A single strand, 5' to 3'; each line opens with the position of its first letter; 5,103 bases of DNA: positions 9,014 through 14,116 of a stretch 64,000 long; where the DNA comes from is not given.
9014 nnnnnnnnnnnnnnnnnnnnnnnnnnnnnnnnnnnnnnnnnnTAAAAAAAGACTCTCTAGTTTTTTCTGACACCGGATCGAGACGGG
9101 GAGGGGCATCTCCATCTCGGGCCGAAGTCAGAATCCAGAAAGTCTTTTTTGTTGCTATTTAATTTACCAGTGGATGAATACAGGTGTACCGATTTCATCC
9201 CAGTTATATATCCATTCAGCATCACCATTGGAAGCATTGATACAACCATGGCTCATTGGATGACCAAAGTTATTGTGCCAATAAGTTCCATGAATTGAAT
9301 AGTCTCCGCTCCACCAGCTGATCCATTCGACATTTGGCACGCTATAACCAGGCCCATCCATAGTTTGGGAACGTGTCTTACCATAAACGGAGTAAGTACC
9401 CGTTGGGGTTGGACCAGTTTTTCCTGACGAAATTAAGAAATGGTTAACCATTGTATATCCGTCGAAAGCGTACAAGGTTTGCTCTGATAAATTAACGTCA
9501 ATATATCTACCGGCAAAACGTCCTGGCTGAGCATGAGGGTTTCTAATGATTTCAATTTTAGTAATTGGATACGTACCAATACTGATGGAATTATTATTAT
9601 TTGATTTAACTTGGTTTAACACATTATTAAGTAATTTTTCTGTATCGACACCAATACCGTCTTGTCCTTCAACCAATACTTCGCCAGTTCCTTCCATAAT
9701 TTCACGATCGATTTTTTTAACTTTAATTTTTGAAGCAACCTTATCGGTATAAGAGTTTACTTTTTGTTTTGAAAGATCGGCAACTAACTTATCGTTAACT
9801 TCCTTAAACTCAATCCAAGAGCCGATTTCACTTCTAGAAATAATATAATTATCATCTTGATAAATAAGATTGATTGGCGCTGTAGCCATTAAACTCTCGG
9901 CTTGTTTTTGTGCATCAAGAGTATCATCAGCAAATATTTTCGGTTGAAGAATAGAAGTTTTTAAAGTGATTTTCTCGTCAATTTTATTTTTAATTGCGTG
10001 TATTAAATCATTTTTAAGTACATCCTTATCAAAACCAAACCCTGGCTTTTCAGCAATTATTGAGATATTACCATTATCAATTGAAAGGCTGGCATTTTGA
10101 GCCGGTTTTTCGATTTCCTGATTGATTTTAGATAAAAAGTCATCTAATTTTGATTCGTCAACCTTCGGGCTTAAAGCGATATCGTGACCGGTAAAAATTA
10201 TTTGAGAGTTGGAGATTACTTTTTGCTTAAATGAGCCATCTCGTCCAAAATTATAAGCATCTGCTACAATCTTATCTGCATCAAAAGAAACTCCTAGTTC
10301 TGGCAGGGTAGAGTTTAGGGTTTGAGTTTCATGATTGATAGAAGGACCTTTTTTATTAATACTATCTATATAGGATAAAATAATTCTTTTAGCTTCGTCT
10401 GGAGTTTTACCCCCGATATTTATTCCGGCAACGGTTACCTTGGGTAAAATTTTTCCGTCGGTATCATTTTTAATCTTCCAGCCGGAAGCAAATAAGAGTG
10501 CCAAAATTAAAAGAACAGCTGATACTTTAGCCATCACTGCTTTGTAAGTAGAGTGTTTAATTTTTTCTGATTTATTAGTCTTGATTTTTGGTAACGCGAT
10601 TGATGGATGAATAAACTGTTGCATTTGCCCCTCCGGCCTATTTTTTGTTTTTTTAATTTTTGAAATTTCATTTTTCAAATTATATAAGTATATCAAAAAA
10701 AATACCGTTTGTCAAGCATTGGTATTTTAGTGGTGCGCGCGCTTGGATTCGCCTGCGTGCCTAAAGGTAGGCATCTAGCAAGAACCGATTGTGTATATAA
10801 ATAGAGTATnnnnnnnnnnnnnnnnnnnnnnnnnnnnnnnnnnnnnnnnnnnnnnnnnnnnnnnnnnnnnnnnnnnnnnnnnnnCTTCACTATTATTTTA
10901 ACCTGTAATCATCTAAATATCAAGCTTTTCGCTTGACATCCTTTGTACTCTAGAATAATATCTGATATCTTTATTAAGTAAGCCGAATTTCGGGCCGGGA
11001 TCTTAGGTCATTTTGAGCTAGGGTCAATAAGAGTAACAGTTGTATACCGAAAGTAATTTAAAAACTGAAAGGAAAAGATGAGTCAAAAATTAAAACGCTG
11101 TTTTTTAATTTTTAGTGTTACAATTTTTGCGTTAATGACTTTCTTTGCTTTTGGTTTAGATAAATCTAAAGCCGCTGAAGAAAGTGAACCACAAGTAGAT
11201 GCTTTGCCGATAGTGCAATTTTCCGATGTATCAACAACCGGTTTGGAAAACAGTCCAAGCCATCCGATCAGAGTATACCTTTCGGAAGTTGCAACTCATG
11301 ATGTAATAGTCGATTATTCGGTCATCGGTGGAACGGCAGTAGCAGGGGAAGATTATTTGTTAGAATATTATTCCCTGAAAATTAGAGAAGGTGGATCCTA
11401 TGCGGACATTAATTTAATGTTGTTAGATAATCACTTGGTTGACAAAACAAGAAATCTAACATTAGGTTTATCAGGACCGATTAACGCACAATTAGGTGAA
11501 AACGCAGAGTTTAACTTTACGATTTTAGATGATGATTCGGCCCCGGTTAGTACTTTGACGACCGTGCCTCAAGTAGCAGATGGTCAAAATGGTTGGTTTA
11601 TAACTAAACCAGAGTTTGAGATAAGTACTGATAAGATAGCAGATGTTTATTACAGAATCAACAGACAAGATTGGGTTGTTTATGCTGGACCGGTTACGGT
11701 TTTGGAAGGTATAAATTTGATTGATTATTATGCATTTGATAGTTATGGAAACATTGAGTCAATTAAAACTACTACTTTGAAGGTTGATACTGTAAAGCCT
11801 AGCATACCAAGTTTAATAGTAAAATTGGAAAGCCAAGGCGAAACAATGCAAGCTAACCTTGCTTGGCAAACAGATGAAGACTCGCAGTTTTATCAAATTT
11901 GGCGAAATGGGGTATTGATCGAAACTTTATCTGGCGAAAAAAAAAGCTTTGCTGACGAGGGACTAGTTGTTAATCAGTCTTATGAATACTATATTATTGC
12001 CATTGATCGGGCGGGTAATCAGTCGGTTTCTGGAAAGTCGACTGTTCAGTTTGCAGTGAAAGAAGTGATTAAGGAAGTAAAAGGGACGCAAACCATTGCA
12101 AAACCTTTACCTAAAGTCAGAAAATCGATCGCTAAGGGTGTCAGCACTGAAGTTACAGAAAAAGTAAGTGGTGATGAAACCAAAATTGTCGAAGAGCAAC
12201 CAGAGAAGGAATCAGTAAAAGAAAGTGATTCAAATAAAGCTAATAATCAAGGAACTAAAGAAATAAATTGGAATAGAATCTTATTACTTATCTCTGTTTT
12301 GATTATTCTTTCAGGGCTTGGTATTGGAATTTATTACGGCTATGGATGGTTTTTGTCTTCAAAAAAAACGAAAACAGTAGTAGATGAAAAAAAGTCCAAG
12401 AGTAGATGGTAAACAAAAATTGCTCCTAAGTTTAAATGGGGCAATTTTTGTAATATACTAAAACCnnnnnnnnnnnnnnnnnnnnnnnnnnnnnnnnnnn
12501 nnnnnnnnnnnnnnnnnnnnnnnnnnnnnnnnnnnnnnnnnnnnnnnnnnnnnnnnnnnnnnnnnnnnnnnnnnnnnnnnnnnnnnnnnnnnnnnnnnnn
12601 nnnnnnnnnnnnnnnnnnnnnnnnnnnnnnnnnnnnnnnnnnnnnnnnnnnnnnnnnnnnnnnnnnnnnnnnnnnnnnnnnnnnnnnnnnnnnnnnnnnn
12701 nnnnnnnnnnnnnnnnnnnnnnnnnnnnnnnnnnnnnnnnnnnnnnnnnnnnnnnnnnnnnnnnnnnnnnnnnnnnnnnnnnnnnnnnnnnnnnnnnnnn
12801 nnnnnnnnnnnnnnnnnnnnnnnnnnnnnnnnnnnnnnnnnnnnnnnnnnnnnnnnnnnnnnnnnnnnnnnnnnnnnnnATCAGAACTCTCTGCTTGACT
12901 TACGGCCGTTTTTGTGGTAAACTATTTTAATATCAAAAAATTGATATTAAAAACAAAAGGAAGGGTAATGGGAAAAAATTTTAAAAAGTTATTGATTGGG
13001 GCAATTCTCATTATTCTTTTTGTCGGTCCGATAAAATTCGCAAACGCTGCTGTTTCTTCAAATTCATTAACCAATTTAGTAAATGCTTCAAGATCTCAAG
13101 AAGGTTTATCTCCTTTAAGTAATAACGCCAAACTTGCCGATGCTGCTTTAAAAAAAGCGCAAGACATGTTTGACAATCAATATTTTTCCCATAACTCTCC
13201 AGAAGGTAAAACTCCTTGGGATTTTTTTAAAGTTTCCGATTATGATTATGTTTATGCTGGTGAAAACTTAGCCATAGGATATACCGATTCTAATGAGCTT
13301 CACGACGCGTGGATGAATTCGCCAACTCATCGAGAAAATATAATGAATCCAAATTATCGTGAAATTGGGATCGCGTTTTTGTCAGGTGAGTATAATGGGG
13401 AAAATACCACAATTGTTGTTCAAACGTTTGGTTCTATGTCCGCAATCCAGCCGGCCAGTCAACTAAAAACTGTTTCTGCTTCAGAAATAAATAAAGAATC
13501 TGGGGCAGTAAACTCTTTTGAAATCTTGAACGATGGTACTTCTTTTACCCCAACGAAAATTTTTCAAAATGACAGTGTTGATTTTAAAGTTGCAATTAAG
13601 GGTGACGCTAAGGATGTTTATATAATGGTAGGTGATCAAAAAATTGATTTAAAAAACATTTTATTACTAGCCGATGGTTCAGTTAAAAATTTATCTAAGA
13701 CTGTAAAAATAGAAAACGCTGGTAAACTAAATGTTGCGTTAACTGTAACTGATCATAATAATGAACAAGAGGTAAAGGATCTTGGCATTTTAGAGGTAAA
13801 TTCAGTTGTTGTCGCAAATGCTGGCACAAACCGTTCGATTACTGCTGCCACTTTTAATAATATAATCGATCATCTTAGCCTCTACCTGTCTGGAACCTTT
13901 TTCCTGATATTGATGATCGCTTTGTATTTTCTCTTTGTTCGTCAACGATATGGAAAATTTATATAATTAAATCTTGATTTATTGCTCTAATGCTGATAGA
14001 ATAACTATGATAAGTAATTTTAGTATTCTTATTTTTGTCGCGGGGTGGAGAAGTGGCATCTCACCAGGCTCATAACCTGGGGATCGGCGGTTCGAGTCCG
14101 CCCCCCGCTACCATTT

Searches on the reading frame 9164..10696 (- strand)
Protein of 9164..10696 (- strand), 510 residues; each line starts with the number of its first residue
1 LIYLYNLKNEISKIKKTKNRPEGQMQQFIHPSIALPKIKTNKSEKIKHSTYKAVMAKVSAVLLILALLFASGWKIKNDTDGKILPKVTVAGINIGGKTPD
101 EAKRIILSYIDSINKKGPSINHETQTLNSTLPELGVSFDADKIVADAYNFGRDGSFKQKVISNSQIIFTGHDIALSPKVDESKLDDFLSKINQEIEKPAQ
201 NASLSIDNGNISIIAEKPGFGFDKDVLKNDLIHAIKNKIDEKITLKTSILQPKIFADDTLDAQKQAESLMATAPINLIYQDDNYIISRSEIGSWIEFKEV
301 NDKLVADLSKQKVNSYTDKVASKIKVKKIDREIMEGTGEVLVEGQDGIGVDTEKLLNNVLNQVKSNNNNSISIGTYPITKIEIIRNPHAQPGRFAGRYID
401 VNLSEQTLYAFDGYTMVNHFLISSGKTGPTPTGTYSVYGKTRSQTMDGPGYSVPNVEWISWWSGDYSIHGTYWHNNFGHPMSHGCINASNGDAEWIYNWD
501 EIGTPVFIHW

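Call 61: search_protein_families(library=pfam, proteins=[window:9164-10696:-], max_evalue=0.001)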
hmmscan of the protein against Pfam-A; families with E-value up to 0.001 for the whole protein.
window:9164-10696:- (510 aa): 2 families
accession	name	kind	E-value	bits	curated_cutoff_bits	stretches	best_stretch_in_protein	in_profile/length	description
PF12229.13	PG_binding_4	-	3.7e-30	104.9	22.1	2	129-243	3-116/117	Putative peptidoglycan binding domain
PF03734.19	YkuD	-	1.9e-22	80.9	23.4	1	397-508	2-146/146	L,D-transpeptidase catalytic domain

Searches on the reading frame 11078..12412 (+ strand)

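Call 61: search_protein_families(library=pfam, proteins=[window:11078-12412:+], max_evalue=0.001)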
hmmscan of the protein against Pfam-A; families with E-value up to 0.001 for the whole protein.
window:11078-12412:+ (444 aa): 1 family
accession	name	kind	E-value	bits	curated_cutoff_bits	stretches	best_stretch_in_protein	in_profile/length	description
PF03160.20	Calx-beta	-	3.4e-09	37.2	27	1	43-153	5-119/119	Calx-beta domain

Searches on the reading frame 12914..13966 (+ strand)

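Call 61: search_protein_families(library=pfam, proteins=[window:12914-13966:+], max_evalue=0.001)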
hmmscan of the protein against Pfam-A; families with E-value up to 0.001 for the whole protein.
window:12914-13966:+ (350 aa): 1 family
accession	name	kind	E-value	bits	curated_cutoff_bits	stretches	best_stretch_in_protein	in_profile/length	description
PF00188.32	CAP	-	1.1e-21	78.3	21.1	1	54-172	2-117/117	Cysteine-rich secretory protein family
